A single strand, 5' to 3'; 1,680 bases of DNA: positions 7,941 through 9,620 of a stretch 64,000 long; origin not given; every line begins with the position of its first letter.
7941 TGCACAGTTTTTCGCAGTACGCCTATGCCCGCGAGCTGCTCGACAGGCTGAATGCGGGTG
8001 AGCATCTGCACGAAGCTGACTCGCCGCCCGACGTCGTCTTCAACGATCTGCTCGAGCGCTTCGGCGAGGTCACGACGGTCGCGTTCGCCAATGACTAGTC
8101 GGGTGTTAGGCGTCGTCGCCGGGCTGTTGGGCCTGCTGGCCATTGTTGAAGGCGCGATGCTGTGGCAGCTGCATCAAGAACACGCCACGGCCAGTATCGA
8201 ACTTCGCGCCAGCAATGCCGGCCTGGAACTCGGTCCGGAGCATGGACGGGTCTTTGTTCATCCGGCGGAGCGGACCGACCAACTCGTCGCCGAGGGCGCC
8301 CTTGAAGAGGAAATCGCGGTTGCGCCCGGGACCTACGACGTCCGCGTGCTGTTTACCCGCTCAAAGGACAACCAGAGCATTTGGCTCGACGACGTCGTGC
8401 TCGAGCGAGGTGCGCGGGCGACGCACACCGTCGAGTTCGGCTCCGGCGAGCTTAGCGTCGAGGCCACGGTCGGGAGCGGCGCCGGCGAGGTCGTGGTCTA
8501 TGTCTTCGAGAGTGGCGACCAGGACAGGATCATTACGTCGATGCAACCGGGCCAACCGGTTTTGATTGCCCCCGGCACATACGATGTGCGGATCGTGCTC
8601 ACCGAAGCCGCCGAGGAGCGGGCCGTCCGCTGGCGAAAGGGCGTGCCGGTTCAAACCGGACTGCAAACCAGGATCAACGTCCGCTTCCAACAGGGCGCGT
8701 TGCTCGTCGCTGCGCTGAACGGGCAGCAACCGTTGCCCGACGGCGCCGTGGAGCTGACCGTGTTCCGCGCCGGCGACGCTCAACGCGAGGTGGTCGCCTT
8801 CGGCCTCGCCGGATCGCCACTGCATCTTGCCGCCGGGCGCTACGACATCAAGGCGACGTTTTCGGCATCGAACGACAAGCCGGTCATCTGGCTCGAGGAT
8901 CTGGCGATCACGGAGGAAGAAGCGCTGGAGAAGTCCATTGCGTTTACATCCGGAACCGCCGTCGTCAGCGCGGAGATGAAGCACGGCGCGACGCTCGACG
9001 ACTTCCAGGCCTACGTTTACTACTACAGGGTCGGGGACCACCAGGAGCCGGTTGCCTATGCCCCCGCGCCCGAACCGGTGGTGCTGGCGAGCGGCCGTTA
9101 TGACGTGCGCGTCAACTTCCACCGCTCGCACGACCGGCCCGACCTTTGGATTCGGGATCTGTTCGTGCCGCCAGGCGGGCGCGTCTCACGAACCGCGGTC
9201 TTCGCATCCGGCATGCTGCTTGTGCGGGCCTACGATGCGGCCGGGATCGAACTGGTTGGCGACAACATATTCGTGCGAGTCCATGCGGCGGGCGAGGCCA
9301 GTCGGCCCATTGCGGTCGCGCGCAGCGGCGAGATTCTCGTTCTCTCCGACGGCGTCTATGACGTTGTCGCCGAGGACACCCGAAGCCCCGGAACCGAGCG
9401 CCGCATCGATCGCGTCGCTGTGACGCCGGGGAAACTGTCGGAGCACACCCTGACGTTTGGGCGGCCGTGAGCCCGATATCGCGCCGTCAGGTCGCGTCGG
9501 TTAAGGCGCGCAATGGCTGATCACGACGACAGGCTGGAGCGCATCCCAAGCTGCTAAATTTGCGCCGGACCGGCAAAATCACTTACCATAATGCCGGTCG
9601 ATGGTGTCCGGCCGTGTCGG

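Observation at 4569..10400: Secreted cluster: dihaem cytochrome, nine-haem cytochrome c fused to a 500-aa TPR domain, five-repeat membrane-anchored protein and a PEP-CTERM protein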

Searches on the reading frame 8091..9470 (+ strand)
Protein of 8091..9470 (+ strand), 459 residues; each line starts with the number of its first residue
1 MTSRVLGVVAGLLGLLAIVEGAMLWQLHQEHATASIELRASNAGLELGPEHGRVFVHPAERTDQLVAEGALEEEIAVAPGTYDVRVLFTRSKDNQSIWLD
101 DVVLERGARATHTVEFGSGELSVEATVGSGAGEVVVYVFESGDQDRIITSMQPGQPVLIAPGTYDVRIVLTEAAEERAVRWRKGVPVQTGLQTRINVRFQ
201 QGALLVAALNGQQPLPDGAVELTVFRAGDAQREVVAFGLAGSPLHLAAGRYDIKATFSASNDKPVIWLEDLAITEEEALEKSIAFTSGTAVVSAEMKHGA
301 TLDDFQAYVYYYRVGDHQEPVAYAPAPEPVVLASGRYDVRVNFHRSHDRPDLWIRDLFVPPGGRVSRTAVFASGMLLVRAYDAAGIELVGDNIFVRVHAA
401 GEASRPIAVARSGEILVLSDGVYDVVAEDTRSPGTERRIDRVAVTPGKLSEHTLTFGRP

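Call 7: search_protein_families(library=pfam, proteins=[window:8091-9470:+], max_evalue=0.1)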
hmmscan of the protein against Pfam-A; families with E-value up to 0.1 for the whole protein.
window:8091-9470:+ (459 aa): 2 families
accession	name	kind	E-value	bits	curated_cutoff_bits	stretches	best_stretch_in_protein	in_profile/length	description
PF14344.12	DUF4397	-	3.2e-05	24.9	30.6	0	221-279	14-73/119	Domain of unknown function (DUF4397)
PF22081.2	SwaI-like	-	0.091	12.8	27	0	240-301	61-120/208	SwaI restriction endonuclease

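Call 8: search_protein_families(library=ncbifam, proteins=[window:8091-9470:+], max_evalue=0.1)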
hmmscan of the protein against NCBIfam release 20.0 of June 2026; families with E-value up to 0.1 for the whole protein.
window:8091-9470:+ (459 aa): 0 families

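Call 16: find_related_loci(query=A1, collection=genome_contigs, flank=10000)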
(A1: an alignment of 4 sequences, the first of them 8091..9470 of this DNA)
Query A1 (459 aa) in genome_contigs; peptide patterns used: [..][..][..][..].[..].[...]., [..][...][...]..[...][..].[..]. (x = any residue, [..] = any of these).
71 stretches matched a pattern; 2 encode a relative of the query (tblastn E <= 1e-3); 2 distinct loci.
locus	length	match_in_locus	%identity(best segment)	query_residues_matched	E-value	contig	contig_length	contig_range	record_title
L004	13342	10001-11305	50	20-451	3e-135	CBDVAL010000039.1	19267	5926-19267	MAG TPA_asm: uncultured bacterium isolate SRR22302371_metabat2_88 genome assembly, contig: ERZ26661859.1791, whole genom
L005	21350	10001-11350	45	1-456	5e-119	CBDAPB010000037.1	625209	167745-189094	MAG: Terriglobia bacterium isolate 31a228a7-81be-4cc5-a9ae-24dcd83c458e genome assembly, contig: contig_37, whole genome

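Call 21: find_homologous_proteins(query=window:8091-9470:+)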
Query window:8091-9470:+ (459 aa): 38 proteins with E <= 0.001 among 8000 candidates.
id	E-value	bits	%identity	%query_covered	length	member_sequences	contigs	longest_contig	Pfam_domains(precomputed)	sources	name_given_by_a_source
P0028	3.7e-279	944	94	100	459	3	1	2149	PF14344.13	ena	-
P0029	3.6e-180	618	63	99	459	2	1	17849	-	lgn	-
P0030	4.7e-176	604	63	95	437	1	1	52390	-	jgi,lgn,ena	-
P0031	9.2e-158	544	57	98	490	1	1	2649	-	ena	-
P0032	1.8e-156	540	56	99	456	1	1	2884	-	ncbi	-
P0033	7.8e-148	511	52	98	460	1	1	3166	-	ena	-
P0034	1.4e-145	504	50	97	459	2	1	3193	-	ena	-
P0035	5.0e-144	499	54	100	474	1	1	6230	-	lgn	-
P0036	1.1e-142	494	51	99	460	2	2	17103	-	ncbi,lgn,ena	-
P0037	1.9e-141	490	51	100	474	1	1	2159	-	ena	-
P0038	1.0e-139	485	52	99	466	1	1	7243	-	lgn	-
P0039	6.3e-138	479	52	95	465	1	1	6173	-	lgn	-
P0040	4.3e-137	476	50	99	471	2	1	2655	-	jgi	jgi:hypothetical protein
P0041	8.8e-134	465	59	79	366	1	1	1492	-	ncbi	-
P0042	9.7e-133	462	48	98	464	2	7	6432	-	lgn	-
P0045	7.1e-128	446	49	97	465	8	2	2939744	PF25942.1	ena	-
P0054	7.3e-115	403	44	99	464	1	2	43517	-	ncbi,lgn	-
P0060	5.9e-94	334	40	98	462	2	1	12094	-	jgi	-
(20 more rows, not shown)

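Call 24: find_encoding_contigs(protein=P0030, flank=10000, max_places=1)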
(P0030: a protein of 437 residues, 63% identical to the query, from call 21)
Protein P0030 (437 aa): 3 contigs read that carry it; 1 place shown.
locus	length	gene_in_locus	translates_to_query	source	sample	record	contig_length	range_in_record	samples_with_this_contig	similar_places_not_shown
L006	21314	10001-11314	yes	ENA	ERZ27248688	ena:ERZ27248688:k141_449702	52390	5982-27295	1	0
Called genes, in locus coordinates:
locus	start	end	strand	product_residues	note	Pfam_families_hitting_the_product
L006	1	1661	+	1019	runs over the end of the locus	PF00989:PAS (faint), PF13188:PAS_8 (faint), PF13426:PAS_9 (faint), PF08447:PAS_3, PF12860:PAS_7, PF00512:HisKA, PF02518:HATPase_c, PF00072:Response_reg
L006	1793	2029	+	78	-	-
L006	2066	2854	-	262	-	PF01738:DLH, PF00326:Peptidase_S9 (faint)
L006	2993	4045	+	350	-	PF08240:ADH_N, PF00107:ADH_zinc_N, PF13602:ADH_zinc_N_2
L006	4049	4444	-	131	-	-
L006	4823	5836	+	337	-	PF03448:MgtE_N (faint), PF14842:FliG_N, PF14841:FliG_M, PF01706:FliG_C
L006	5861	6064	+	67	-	-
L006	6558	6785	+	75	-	-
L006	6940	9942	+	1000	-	PF09699:Paired_CXXCH_1 (faint), PF13435:Cytochrome_C554 (faint), PF14522:Cytochrome_C7 (faint), PF14537:Cytochrom_c3_2 (faint), PF22113:Mtrc-MtrF_II-IV_dom (faint), PF14559:TPR_19 (weak), PF13432:TPR_16 (weak), PF13424:TPR_12, +13 more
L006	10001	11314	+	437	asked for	-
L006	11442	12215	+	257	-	-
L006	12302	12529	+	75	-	-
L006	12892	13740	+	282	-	PF02668:TauD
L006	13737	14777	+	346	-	-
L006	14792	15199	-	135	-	PF00072:Response_reg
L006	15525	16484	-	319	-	PF02668:TauD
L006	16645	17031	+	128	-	PF00190:Cupin_1 (faint), PF07883:Cupin_2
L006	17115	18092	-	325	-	PF00482:T2SSF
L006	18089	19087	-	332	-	PF00482:T2SSF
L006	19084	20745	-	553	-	PF00437:T2SSE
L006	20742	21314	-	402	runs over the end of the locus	PF01656:CbiA, PF13614:AAA_31 (faint)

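Call 25: find_encoding_contigs(protein=P0029, flank=10000, max_places=1)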
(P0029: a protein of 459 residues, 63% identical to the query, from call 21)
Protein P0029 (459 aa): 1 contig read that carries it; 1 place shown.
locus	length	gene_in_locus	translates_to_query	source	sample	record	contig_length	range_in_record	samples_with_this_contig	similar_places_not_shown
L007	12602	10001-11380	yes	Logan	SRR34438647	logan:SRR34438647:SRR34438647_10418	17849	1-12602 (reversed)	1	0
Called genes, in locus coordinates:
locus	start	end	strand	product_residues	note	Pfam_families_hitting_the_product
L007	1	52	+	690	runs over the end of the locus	-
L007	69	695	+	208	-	-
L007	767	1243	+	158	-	-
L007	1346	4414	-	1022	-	PF00873:ACR_tran, PF03176:MMPL, PF02355:SecD_SecF_C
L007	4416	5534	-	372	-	PF25919:BSH_CusB (faint), PF25973:BSH_CzcB (weak), PF25954:Beta-barrel_RND_2 (weak)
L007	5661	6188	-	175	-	-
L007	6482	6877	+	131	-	-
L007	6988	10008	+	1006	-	PF13435:Cytochrome_C554 (faint), PF14522:Cytochrome_C7 (faint), PF14537:Cytochrom_c3_2 (faint), PF14559:TPR_19 (weak), PF13428:TPR_14 (weak), PF13432:TPR_16, PF14559:TPR_19, PF13432:TPR_16 (weak), +15 more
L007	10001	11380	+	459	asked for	-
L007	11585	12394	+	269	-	-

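Call 35: predict_structure(alignment_id=A2)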
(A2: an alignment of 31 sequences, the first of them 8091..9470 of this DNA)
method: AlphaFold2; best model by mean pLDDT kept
length: 459 residues; sequences in the alignment: 31
mean_pLDDT: 91.5   pTM: 0.67
mean pLDDT of the five models: 91.5, 91.4, 90.4, 89.8, 89.5
residues with pLDDT >= 90: 344; 70-90: 100; 50-70: 15; < 50: 0
segments of 3 or more residues with pLDDT < 50: none
pLDDT, mean of each block of 10 residues (from residue 1): 75 87 69 88 95 95 94 94 96 95 91 96 81 89 93 94 95 80 96 91 93 92 93 91 89 97 96 91 97 87 87 96 96 98 93 97 95 94 91 93 90 94 95 90 93 85
secondary structure, 60 per line:
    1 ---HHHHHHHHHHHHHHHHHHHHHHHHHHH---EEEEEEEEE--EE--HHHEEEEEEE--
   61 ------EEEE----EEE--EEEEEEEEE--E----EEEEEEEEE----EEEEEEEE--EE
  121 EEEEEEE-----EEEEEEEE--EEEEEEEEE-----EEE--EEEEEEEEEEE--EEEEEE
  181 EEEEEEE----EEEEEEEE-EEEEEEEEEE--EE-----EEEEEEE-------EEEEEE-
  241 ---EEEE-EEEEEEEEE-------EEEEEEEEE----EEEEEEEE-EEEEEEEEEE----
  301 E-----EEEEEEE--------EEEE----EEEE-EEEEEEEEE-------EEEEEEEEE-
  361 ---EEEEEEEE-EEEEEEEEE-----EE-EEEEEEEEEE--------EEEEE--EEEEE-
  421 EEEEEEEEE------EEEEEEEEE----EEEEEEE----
elements in order: H4-30 E34-42 E52-58 E67-70 E75-77 E80-88 E96-104 E109-116 E119-127 E133-140 E143-151 E157-159 E162-172 E175-187 E192-199 E201-210 E220-226 E234-239 E244-247 E249-257 E265-273 E278-285 E287-296 E307-313 E322-325 E330-333 E335-343 E351-359 E364-371 E373-381 E390-399 E408-412 E415-419 E421-429 E436-444 E449-455

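Call 37: find_encoding_contigs(protein=P0045, flank=10000, max_places=1)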
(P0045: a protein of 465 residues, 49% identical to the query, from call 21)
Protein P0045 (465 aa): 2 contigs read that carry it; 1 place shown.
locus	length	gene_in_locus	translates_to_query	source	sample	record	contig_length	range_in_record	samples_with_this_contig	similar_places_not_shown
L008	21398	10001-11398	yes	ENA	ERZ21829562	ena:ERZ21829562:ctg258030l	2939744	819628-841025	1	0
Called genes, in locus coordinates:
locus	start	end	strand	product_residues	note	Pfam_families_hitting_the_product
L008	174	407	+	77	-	PF22513:FitA-like_RHH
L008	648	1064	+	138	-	PF00069:Pkinase, PF07714:PK_Tyr_Ser-Thr (weak)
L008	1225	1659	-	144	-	-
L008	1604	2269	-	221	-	PF10067:DUF2306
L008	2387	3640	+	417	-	PF13360:PQQ_2, PF13570:Beta-prop_ACSF4 (faint), PF13360:PQQ_2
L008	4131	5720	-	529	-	PF26550:Tricorn_2nd (faint), PF25174:Beta-prop_THOC3 (faint), PF26549:Tricorn_N, PF07676:PD40 (weak)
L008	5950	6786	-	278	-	PF00069:Pkinase, PF01636:APH (faint), PF07714:PK_Tyr_Ser-Thr, PF03109:ABC1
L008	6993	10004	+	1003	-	PF22113:Mtrc-MtrF_II-IV_dom (faint), PF25062:ARM_TT21_N (weak), PF14559:TPR_19 (weak), PF13432:TPR_16 (weak), PF00515:TPR_1 (weak), PF13432:TPR_16, PF14559:TPR_19 (weak), PF13432:TPR_16 (weak), +17 more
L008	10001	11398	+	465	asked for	PF25942:Ig_halo (faint)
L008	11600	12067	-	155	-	-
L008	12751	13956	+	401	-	PF04892:VanZ-LLP1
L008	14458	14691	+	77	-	-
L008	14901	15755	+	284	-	-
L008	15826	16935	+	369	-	PF13483:Lactamase_B_3, PF12706:Lactamase_B_2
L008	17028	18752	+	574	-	PF01011:PQQ, PF13360:PQQ_2, PF13570:Beta-prop_ACSF4 (faint), PF07774:EMC1_C (faint), PF13360:PQQ_2, PF01011:PQQ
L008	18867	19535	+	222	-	-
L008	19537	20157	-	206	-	PF07883:Cupin_2 (weak)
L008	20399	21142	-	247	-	PF13432:TPR_16 (faint), PF13428:TPR_14 (faint), PF14559:TPR_19 (faint), PF13431:TPR_17 (faint), PF00515:TPR_1 (faint), PF13181:TPR_8 (faint), PF13414:TPR_11 (faint), PF07719:TPR_2 (weak)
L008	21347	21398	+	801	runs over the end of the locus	PF01315:Ald_Xan_dh_C, PF02738:MoCoBD_1, PF20256:MoCoBD_2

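Call 38: find_encoding_contigs(protein=P0054, flank=10000, max_places=1)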
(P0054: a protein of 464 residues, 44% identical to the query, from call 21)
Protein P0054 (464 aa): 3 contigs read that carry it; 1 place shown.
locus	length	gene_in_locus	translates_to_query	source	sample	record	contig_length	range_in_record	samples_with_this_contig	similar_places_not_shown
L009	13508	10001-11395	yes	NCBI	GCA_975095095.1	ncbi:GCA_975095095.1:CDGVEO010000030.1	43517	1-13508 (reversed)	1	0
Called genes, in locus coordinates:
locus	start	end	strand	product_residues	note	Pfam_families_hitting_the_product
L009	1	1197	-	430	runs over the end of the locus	PF01979:Amidohydro_1, PF07969:Amidohydro_3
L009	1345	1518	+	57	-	-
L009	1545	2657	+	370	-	PF15902:Sortilin-Vps10 (faint)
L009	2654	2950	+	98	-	-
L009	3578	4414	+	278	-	PF01068:DNA_ligase_A_M, PF01331:mRNA_cap_enzyme (weak), PF09414:RNA_ligase (weak), PF01068:DNA_ligase_A_M, PF04679:DNA_ligase_A_C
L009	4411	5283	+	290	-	PF21686:LigD_Prim-Pol, PF01896:DNA_primase_S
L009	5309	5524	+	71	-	-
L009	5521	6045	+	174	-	-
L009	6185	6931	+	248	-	-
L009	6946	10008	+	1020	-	PF09699:Paired_CXXCH_1 (faint), PF13435:Cytochrome_C554 (faint), PF14522:Cytochrome_C7 (faint), PF14537:Cytochrom_c3_2 (faint), PF12895:ANAPC3 (faint), PF13431:TPR_17 (faint), PF13432:TPR_16 (weak), PF13424:TPR_12 (weak), +13 more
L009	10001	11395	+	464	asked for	-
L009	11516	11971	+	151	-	-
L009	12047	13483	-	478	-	PF01425:Amidase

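Call 47: find_encoding_contigs(protein=window:8091-9470:+, flank=10000, max_places=3)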
Protein window:8091-9470:+ (459 aa): no gene with exactly this product is on record in the collection.

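Call 79: find_related_loci(query=A2, collection=metagenome_contigs, flank=8000)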
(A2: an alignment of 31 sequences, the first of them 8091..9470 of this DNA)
Query A2 (459 aa) in metagenome_contigs; peptide patterns used: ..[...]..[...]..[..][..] (x = any residue, [..] = any of these).
59 stretches matched a pattern; 6 encode a relative of the query (tblastn E <= 1e-3); 6 distinct loci.
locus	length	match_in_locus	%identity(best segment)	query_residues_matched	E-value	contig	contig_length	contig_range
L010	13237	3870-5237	63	1-456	0e+0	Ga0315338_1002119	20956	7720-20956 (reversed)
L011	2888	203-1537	51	12-456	1e-162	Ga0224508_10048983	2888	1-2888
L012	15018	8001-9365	51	1-456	9e-149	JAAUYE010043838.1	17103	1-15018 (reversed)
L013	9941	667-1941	51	35-456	2e-132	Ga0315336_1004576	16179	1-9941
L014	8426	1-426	51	80-458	2e-43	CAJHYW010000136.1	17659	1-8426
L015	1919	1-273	43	115-457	7e-17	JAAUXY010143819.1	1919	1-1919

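Call 97: search_solved_structures(query=A2, max_evalue=10)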
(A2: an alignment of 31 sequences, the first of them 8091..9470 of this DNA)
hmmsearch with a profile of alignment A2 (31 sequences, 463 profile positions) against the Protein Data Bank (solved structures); distinct sequences matched with E-value up to 10: 2.
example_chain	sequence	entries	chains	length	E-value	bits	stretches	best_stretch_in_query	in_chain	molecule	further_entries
9c2h_B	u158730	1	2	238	0.55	12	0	171-217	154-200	Antibody Fab NP3-B4 Heavy Chain (variable region)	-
3lup_A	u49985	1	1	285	1.3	10.7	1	49-99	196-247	DegV family protein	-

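Call 99: search_protein_families(library=ncbifam, proteins=[L011:1726-2532:+, L012:9392-10273:+, L015:462-1328:+, L008:11600-12067:-, L012:10481-11170:-, L006:11442-12215:+, L007:11585-12394:+], max_evalue=0.01)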
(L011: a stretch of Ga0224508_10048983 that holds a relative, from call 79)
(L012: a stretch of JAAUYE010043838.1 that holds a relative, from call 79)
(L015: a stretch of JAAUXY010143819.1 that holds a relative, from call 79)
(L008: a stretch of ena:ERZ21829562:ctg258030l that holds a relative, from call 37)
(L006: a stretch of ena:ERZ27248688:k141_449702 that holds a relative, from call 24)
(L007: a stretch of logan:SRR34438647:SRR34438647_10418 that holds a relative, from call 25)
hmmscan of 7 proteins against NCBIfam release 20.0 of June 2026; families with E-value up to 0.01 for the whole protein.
L011:1726-2532:+ (268 aa): 1 family
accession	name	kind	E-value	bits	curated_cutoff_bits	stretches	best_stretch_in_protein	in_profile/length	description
NF033554.9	floc_PepA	equivalog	0.0034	17.2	80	1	196-257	207-260/261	flocculation-associated PEP-CTERM protein PepA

L012:9392-10273:+ (293 aa): 1 family
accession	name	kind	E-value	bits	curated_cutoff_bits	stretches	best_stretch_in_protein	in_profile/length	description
NF033554.9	floc_PepA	equivalog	0.00096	19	80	1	210-280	196-256/261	flocculation-associated PEP-CTERM protein PepA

L015:462-1328:+ (288 aa): 1 family
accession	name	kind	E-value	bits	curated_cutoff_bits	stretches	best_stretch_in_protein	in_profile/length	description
NF033554.9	floc_PepA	equivalog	0.0098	15.7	80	0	256-277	235-256/261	flocculation-associated PEP-CTERM protein PepA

L008:11600-12067:- (155 aa): 2 families
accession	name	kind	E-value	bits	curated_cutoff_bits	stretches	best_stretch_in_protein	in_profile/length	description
TIGR02595.1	PEP_CTERM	domain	0.0041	17.9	16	1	120-141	1-22/24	PEP-CTERM sorting domain-containing protein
NF038120.1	PEP_CTERM_QFxxD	subfamily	0.0091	15.9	80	0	96-141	176-214/215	NF038120 family PEP-CTERM protein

L012:10481-11170:- (229 aa): 7 families
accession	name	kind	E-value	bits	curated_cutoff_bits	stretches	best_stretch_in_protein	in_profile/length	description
TIGR03370.1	VPLPA-CTERM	domain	3e-05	23.9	25.35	1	203-227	1-25/25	VPLPA-CTERM sorting domain-containing protein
NF033554.9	floc_PepA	equivalog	9.3e-05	22.4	80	1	199-226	233-260/261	flocculation-associated PEP-CTERM protein PepA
NF041927.1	Xrt_dep_XDP1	equivalog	0.0015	18.5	125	1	201-225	217-241/242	exosortase-dependent surface protein XDP1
NF041538.1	PEP_EDSA_1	subfamily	0.0017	18.1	100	1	201-225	281-306/307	EDSAP-1 family PEP-CTERM protein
NF038125.1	PEP_CTERM_THxN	subfamily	0.0026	17.4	85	1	197-225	217-245/246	THxN family PEP-CTERM protein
TIGR03778.1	VPDSG_CTERM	subfamily_domain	0.004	17.2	22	0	209-225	8-24/24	VPDSG-CTERM sorting domain-containing protein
TIGR02595.1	PEP_CTERM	domain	0.006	17.3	16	1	203-226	1-23/24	PEP-CTERM sorting domain-containing protein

L006:11442-12215:+ (257 aa): 2 families
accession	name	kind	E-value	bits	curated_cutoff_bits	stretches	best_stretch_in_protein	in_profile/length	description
NF033554.9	floc_PepA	equivalog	0.0051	16.6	80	1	186-246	208-256/261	flocculation-associated PEP-CTERM protein PepA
NF038129.1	PEP_NF038129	equivalog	0.0094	15.8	65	0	218-253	167-193/194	NF038129 family PEP-CTERM protein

L007:11585-12394:+ (269 aa): 0 families

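Call 103: find_encoding_contigs(protein=P0060, flank=8000, max_places=1)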
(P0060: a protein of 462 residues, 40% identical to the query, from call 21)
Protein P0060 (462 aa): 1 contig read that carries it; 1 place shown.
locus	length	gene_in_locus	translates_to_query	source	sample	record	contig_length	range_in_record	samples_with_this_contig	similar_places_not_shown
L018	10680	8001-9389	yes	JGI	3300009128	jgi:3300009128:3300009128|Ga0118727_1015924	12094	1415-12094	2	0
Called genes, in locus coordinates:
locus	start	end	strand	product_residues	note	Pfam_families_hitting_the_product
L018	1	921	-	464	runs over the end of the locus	PF15892:BNR_4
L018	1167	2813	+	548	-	PF06283:ThuA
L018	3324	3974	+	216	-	-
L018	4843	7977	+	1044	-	PF14522:Cytochrome_C7 (faint), PF13435:Cytochrome_C554 (faint), PF13428:TPR_14 (faint), PF12895:ANAPC3 (faint), PF13432:TPR_16 (weak), PF14559:TPR_19, PF00515:TPR_1 (weak), PF13424:TPR_12, +6 more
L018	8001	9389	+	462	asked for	-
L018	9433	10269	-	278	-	-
